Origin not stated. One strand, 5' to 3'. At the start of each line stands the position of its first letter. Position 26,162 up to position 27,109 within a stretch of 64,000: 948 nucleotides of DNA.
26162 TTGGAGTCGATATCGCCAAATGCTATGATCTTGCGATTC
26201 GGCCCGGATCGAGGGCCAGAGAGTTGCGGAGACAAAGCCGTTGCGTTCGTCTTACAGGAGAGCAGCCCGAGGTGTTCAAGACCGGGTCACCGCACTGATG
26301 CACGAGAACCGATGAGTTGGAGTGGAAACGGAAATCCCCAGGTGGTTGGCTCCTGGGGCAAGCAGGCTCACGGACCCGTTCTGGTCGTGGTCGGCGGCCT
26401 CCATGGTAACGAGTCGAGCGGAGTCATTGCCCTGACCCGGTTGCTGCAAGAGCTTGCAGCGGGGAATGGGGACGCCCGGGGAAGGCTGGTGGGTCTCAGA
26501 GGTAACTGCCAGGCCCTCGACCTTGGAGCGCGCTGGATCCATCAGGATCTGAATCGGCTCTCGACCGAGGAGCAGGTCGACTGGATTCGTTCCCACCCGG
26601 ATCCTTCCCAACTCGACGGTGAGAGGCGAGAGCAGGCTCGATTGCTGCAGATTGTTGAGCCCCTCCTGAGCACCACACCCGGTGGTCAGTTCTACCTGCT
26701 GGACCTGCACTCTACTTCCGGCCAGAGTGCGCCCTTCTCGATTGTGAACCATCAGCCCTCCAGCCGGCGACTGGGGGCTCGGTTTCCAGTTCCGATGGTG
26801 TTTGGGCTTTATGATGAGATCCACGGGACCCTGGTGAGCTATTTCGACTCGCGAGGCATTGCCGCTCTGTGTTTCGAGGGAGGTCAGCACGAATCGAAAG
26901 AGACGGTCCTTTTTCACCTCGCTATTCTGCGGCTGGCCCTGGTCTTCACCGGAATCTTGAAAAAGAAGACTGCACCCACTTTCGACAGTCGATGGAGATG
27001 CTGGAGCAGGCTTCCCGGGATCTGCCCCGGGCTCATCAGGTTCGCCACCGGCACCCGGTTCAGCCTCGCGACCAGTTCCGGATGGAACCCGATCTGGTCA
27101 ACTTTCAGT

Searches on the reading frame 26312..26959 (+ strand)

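Call 31: search_protein_families(library=pfam, proteins=[window:26312-26959:+], max_evalue=1)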
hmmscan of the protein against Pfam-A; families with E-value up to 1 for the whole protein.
window:26312-26959:+ (216 aa): 3 families
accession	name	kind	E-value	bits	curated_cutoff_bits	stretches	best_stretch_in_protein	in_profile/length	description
PF24827.1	AstE_AspA_cat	-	1.5e-18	67.5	25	1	21-191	2-168/192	Succinylglutamate desuccinylase/Aspartoacylase catalytic domain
PF00246.29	Peptidase_M14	-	0.088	12.9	21.6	1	17-51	42-76/286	Zinc carboxypeptidase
PF09892.16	DUF2119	-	0.23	11.3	30.5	1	21-48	3-30/188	Uncharacterized protein conserved in archaea (DUF2119)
